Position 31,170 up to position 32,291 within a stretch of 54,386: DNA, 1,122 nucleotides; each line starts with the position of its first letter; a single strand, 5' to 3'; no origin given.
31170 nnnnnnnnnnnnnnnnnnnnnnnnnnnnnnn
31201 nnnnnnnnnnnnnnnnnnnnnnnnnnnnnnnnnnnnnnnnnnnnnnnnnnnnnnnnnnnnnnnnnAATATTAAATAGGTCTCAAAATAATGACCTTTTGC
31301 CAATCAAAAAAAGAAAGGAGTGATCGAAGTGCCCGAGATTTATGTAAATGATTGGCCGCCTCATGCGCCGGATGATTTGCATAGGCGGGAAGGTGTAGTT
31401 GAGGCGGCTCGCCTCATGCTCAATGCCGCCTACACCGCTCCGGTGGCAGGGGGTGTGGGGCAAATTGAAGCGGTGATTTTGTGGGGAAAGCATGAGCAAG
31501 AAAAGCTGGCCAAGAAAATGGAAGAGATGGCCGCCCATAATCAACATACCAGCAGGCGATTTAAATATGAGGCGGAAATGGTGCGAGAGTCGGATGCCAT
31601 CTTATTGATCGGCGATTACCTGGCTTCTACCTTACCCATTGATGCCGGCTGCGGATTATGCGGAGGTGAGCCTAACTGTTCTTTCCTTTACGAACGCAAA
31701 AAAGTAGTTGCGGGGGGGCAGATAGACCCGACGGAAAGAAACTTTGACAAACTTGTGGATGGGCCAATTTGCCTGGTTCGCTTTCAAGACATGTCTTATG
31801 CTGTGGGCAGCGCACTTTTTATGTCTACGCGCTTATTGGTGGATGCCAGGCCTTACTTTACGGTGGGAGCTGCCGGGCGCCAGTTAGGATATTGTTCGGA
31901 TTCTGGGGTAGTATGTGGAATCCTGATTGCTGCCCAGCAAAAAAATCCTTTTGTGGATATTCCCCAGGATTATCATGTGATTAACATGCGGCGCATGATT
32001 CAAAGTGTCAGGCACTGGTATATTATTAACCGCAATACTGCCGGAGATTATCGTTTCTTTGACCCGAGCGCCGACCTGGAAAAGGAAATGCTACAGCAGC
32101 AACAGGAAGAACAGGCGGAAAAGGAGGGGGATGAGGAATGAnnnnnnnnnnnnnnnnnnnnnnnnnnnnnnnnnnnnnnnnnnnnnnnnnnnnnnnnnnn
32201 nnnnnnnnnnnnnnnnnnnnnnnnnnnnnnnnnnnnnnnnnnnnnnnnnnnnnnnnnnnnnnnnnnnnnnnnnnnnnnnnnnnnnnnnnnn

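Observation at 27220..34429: Nitrilase-less, Nit1C/MSMEG_0565-0572-like cluster built around a fused radical-SAM/GNAT protein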

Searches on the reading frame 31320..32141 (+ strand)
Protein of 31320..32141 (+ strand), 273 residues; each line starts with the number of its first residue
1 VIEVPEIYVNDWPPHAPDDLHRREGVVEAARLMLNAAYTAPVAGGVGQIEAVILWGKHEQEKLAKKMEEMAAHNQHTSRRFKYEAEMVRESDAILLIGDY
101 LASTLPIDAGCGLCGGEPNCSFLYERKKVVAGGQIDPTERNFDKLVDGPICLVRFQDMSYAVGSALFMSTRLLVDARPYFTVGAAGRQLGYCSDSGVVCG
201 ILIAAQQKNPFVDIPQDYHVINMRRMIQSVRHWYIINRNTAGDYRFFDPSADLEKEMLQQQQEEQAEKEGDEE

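Call 3: search_protein_families(library=ncbifam, proteins=[window:31320-32141:+], max_evalue=0.01)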
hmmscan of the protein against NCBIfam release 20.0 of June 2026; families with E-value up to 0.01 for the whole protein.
window:31320-32141:+ (273 aa): 0 families

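Call 4: search_protein_families(library=pfam, proteins=[window:31320-32141:+], max_evalue=0.01)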
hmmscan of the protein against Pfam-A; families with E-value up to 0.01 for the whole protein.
window:31320-32141:+ (273 aa): 1 family
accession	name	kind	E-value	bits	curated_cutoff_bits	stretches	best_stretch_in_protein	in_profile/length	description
PF09918.14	DUF2148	-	4.6e-15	55.8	25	1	147-213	1-67/68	Uncharacterized protein containing a ferredoxin domain (DUF2148)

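Call 26: search_solved_structures(query=window:31320-32141:+, max_evalue=1)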
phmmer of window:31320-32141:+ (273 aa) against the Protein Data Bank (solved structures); distinct sequences matched with E-value up to 1: 0.

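Call 28: find_homologous_proteins(query=window:31320-32141:+, max_evalue=0.00001)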
Query window:31320-32141:+ (273 aa): 100 proteins with E <= 0.00001 among 1428 candidates.
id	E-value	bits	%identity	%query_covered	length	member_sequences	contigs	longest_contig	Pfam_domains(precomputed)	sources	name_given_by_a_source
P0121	6.8e-180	614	98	99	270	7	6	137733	PF09918.15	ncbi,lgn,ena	-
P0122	5.4e-159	546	86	97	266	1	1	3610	PF09918.15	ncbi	-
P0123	6.3e-93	329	59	91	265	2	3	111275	PF09918.15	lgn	-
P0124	4.7e-92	326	55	99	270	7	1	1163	PF09918.15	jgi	-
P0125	7.1e-91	322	55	99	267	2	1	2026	PF09918.15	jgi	jgi:uncharacterized ferredoxin-like protein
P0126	8.8e-91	322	57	91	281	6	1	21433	PF09918.15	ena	-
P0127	3.0e-90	320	58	90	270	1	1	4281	PF09918.15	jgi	-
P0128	1.8e-89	318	54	99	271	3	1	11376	PF09918.15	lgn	-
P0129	5.4e-89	316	56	94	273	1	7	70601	PF09918.15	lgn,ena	-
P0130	6.3e-89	316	53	96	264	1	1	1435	PF09918.15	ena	-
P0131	6.3e-89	316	54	99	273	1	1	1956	PF09918.15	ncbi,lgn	-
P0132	6.3e-89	316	53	99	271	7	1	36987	PF09918.15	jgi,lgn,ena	-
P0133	7.8e-89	316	56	94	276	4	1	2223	PF09918.15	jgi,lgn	-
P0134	2.2e-88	314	54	95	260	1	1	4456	PF09918.15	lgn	-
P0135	2.5e-87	311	52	97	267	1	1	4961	PF09918.15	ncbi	-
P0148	2.7e-78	281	52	92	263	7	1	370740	PF09918.15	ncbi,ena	-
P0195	2.4e-68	249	50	93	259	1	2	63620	PF09918.15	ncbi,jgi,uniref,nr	ncbi:MAG: hypothetical protein C4532_09500 [Candidatus Abyssobacteria bacterium SURF_17]|uniref:DUF2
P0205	9.6e-66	240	43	96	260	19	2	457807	PF09918.15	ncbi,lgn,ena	ncbi:MAG: DUF2148 domain-containing protein [Syntrophobacteraceae bacterium]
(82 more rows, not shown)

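Call 29: find_encoding_contigs(protein=P0123, flank=10000, max_places=1)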
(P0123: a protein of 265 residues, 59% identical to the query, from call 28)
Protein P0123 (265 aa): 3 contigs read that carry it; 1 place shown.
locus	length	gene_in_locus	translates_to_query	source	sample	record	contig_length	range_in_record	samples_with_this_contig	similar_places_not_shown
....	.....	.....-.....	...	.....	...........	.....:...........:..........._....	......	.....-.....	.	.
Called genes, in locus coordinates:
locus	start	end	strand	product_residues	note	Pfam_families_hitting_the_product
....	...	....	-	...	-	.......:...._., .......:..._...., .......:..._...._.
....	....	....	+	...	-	-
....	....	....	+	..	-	-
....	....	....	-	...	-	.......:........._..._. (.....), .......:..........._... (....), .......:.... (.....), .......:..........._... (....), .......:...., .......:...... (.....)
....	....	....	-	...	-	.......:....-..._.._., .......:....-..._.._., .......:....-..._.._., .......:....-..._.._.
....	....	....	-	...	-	-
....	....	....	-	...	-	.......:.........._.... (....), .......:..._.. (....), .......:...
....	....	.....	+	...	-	-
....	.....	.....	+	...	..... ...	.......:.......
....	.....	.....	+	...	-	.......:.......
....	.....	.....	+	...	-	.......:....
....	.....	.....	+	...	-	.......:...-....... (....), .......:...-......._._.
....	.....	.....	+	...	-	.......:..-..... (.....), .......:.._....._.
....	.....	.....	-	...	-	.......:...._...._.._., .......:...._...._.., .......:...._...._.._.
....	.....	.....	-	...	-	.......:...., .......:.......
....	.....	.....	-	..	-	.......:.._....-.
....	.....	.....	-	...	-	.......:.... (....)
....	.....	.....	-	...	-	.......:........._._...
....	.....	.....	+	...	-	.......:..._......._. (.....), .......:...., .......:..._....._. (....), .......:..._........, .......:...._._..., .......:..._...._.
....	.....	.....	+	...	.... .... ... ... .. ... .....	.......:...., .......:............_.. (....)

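Call 30: find_encoding_contigs(protein=P0148, flank=10000, max_places=1)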
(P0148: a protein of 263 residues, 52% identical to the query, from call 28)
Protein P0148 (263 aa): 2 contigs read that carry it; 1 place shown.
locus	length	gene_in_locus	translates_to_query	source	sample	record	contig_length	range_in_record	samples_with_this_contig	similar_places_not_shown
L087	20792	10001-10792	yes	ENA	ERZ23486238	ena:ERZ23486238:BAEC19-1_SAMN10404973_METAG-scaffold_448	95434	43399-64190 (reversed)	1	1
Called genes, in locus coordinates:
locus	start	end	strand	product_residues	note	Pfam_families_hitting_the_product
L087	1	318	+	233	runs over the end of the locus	PF07314:Lit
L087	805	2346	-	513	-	PF07969:Amidohydro_3, PF01979:Amidohydro_1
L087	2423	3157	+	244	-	PF02540:NAD_synthase, PF03054:tRNA_Me_trans (faint)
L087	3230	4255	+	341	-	PF00154:RecA_N, PF06745:ATPase (faint), PF08423:Rad51, PF21096:RecA_C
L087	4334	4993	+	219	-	PF27462:RecX_N, PF21982:RecX_HTH1, PF21981:RecX_HTH3 (faint), PF02631:RecX_HTH2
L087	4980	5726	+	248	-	PF06314:ADC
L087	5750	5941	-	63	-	PF01314:AFOR_C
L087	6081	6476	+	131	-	PF01796:OB_ChsH2_C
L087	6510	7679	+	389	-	PF00108:Thiolase_N, PF02803:Thiolase_C, PF22691:Thiolase_C_1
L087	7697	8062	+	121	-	-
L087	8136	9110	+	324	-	PF01144:CoA_trans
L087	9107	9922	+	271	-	PF01144:CoA_trans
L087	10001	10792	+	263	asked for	PF09918:DUF2148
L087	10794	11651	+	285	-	PF09918:DUF2148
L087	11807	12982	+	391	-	PF14269:Arylsulfotran_2, PF05935:Arylsulfotrans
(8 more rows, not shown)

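Call 31: find_encoding_contigs(protein=P0205, flank=10000, max_places=1)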
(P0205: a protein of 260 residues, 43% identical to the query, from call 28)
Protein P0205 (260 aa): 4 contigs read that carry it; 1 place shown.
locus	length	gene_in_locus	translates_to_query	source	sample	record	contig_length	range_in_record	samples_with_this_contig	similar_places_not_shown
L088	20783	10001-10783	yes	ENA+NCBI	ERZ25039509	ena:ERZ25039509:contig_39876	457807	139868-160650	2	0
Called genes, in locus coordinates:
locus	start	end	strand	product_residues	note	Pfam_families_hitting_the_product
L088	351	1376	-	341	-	-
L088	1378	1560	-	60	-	-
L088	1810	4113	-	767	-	PF22085:NorB_cytochrome_c-like, PF00115:COX1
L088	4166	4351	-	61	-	-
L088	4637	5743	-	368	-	PF00158:Sigma54_activat, PF14532:Sigma54_activ_2, PF01078:Mg_chelatase (faint), PF07728:AAA_5 (weak), PF25601:AAA_lid_14, PF02954:HTH_8 (weak)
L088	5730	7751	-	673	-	PF17874:TPR_MalT (weak)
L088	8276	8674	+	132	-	-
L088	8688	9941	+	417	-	PF02771:Acyl-CoA_dh_N, PF02770:Acyl-CoA_dh_M, PF00441:Acyl-CoA_dh_1, PF08028:Acyl-CoA_dh_2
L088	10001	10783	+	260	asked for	PF09918:DUF2148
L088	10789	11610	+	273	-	PF09918:DUF2148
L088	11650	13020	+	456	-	PF00501:AMP-binding (weak), PF14535:AMP-binding_C_2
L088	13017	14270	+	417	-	PF00108:Thiolase_N, PF00109:ketoacyl-synt (weak), PF08545:ACP_syn_III (faint), PF02803:Thiolase_C, PF22691:Thiolase_C_1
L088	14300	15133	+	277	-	PF00106:adh_short, PF08659:KR, PF13561:adh_short_C2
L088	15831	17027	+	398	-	PF04015:DUF362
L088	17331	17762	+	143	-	-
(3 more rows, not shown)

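Call 32: find_encoding_contigs(protein=P0195, flank=10000, max_places=1)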
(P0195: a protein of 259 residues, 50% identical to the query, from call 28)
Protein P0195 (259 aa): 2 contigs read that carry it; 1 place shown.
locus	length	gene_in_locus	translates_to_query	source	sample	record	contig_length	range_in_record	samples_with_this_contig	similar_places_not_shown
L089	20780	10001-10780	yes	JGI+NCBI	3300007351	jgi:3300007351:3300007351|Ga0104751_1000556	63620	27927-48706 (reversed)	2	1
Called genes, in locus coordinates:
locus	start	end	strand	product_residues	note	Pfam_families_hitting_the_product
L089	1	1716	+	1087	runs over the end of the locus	PF08447:PAS_3, PF13426:PAS_9, PF00989:PAS, PF08447:PAS_3, PF08448:PAS_4, PF13426:PAS_9, PF00989:PAS, PF08448:PAS_4, +8 more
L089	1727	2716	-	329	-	PF01926:MMR_HSR1, PF02421:FeoB_N (weak), PF02824:TGS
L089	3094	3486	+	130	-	PF00581:Rhodanese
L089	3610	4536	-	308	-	PF00561:Abhydrolase_1, PF12146:Hydrolase_4, PF12697:Abhydrolase_6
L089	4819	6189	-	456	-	PF00202:Aminotran_3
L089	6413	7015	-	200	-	PF00440:TetR_N, PF13977:TetR_C_6, PF17932:TetR_C_24 (weak), PF16925:TetR_C_13 (weak)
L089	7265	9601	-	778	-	PF00989:PAS, PF08448:PAS_4, PF13188:PAS_8, PF13426:PAS_9, PF00512:HisKA, PF02518:HATPase_c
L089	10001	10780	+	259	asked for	PF09918:DUF2148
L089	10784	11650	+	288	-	PF09918:DUF2148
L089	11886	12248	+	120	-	PF00903:Glyoxalase, PF13669:Glyoxalase_4 (weak), PF18029:Glyoxalase_6 (weak)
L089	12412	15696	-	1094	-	PF25596:CPSase_L_D1, PF02786:CPSase_L_D2, PF02787:CPSase_L_D3, PF25596:CPSase_L_D1, PF02222:ATP-grasp (weak), PF02655:ATP-grasp_3 (weak), PF02786:CPSase_L_D2, PF02142:MGS, +4 more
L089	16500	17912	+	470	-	PF02310:B12-binding, PF04055:Radical_SAM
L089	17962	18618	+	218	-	PF00583:Acetyltransf_1, PF13527:Acetyltransf_9 (weak), PF13673:Acetyltransf_10, PF13508:Acetyltransf_7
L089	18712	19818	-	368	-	PF02126:PTE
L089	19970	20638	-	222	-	PF02607:B12-binding_2, PF02310:B12-binding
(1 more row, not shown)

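Call 53: predict_structure(alignment_id=A2)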
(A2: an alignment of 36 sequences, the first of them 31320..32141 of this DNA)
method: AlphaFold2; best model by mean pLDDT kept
length: 273 residues; sequences in the alignment: 36
mean_pLDDT: 73.8   pTM: 0.65
mean pLDDT of the five models: 73.8, 73.6, 73.2, 72.2, 72.0
residues with pLDDT >= 90: 68; 70-90: 93; 50-70: 80; < 50: 32
segments of 3 or more residues with pLDDT < 50: 115-119, 121-142
pLDDT, mean of each block of 10 residues (from residue 1): 57 61 89 91 72 91 92 79 87 92 68 50 42 42 59 81 92 90 91 88 76 54 62 59 64 86 85 59
secondary structure, 60 per line:
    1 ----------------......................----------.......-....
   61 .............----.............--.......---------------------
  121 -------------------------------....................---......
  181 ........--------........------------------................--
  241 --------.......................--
elements in order: H17-38 E49-55 H57-73 H78-90 E93-99 H152-171 E175-179 H180-188 E197-204 H223-238 H249-271
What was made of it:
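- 31320..32998 (+): g4 plus g5: paralogous long-form DUF2148 proteins. Probably a heterodimeric nitroreductase-fold FMN/[4Fe-4S] oxidoreductase. Core of module B. AF2 pLDDT 73.8 (call 53).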

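Call 56: fold_search(model_id=the predicted structure, library=pdb)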
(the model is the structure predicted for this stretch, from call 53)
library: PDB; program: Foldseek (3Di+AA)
matches with E <= 10: 236; with E <= 0.001: 6
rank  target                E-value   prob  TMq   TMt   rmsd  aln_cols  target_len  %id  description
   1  3gfa_B                1.7e-04  1.00  0.41  0.55   6.9       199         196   16  Crystal structure of a putative nitroreductase in complex with fmn (cd3205) from clostridium difficile 630 at 1.35 A r (released 2009-03-17)
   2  2ifa_A                2.0e-04  1.00  0.40  0.53   9.6       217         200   12  Crystal Structure of the PUTATIVE NITROREDUCTASE (SMU.260) IN COMPLEX WITH FMN FROM STREPTOCOCCUS MUTANS, NORTHEAST ST (released 2006-10-03)
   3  3gfa_A                2.6e-04  1.00  0.40  0.54   7.2       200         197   16  Crystal structure of a putative nitroreductase in complex with fmn (cd3205) from clostridium difficile 630 at 1.35 A r (released 2009-03-17)
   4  3e39_A                6.0e-04  1.00  0.36  0.54   5.8       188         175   14  Crystal structure of a putative nitroreductase in complex with fmn (dde_0787) from desulfovibrio desulfuricans subsp.  (released 2008-08-19)
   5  1bkj_A                7.1e-04  1.00  0.37  0.43  13.4       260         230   11  NADPH:FMN OXIDOREDUCTASE FROM VIBRIO HARVEYI (released 1999-01-13)
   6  8q5g_A                9.3e-04  1.00  0.37  0.47  12.3       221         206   10  Crystal structure of nitroreductase from Bacillus tequilensis with covalent FMN (released 2023-11-29)
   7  5uu6_A                1.0e-03  1.00  0.36  0.42  12.7       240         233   12  The crystal structure of nitroreductase A from Vibrio parahaemolyticus RIMD 2210633 (released 2017-03-01)
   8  3pxv_A                1.0e-03  1.00  0.35  0.47   6.6       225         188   15  Crystal structure of a Nitroreductase with bound FMN (Dhaf_2018) from Desulfitobacterium hafniense DCB-2 at 2.30 A res (released 2010-12-29)
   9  7dp2_B                1.1e-03  1.00  0.38  0.47   8.1       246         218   11  Crystal structure of FMN and NADPH-dependent nitroreductase NfnB mutant Y88F derived from sphigopyxis sp. strain HMH (released 2021-09-08)
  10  3e39_B                1.2e-03  1.00  0.36  0.55   5.9       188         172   14  Crystal structure of a putative nitroreductase in complex with fmn (dde_0787) from desulfovibrio desulfuricans subsp.  (released 2008-08-19)
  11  1zch                  1.2e-03  1.00  0.36  0.39  10.5       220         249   14  Structure of the hypothetical oxidoreductase YcnD from Bacillus subtilis (released 2005-11-01)
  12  5uu6_C                1.2e-03  1.00  0.37  0.42  12.6       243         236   12  The crystal structure of nitroreductase A from Vibrio parahaemolyticus RIMD 2210633 (released 2017-03-01)
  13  3pxv_B                1.3e-03  1.00  0.36  0.48   6.6       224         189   15  Crystal structure of a Nitroreductase with bound FMN (Dhaf_2018) from Desulfitobacterium hafniense DCB-2 at 2.30 A res (released 2010-12-29)
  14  2ifa_F                1.4e-03  1.00  0.41  0.55   6.5       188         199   12  Crystal Structure of the PUTATIVE NITROREDUCTASE (SMU.260) IN COMPLEX WITH FMN FROM STREPTOCOCCUS MUTANS, NORTHEAST ST (released 2006-10-03)
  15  3gfd_B                1.4e-03  1.00  0.41  0.51  12.6       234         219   11  Crystal structure of Mus musculus iodotyrosine deiodinase (IYD) bound to FMN and mono-iodotyrosine (MIT) (released 2009-05-12)
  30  2ifa_B                2.1e-03  1.00  0.42  0.54   8.7       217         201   11  Crystal Structure of the PUTATIVE NITROREDUCTASE (SMU.260) IN COMPLEX WITH FMN FROM STREPTOCOCCUS MUTANS, NORTHEAST ST (released 2006-10-03)
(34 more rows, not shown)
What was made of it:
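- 31320..32998 (+): Foldseek nitroreductases 3gfa/2ifa/3e39, E ~1e-4, TM 0.4-0.55 (call 56).
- Closest known: DUF2148. Same: The g4 model resembles FMN nitroreductases, which are obligate dimers (calls 4, 56).
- The DUF2148 fold assignment is modest (pLDDT 73.8, TM 0.4-0.55; calls 53, 56), and the Cys-rich insert is unmodelled.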

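Call 60: find_related_loci(query=A2, collection=metagenome_contigs, flank=8000)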
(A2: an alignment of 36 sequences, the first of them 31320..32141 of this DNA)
Query A2 (273 aa) in metagenome_contigs; peptide patterns used: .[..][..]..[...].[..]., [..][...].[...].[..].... (x = any residue, [..] = any of these).
288 stretches matched a pattern; 220 encode a relative of the query (tblastn E <= 1e-3); the best 80 are kept; 80 distinct loci.
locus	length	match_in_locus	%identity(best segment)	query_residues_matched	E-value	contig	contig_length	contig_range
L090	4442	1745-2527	57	2-264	2e-101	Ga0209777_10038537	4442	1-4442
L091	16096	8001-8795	56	2-265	7e-100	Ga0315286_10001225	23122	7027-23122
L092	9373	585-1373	55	3-267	4e-99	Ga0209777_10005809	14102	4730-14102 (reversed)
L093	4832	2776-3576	56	4-271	1e-98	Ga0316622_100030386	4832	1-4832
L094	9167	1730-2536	54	2-271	1e-98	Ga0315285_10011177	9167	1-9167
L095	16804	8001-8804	55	4-273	1e-97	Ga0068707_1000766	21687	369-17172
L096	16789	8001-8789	54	2-263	2e-96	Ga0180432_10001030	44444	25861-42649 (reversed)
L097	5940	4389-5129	55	4-249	2e-95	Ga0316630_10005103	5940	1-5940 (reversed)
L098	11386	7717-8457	55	4-249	2e-95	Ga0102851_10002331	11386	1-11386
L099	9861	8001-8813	53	4-273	1e-94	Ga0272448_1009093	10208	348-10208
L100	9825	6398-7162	55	4-257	1e-92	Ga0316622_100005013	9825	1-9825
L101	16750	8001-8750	55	4-251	4e-92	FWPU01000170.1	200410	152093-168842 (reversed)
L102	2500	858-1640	52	4-263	7e-95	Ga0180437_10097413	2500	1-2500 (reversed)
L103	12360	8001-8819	52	4-272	2e-91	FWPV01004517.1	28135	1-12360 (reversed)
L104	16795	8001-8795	53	4-273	3e-91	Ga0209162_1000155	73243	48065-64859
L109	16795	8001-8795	53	4-273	2e-90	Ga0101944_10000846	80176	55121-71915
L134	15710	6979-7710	52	6-249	7e-80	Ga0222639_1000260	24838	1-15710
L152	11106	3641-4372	48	6-249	7e-77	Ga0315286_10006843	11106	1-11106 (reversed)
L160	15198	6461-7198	49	7-250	1e-75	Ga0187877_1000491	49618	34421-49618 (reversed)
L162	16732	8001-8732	48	6-249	1e-75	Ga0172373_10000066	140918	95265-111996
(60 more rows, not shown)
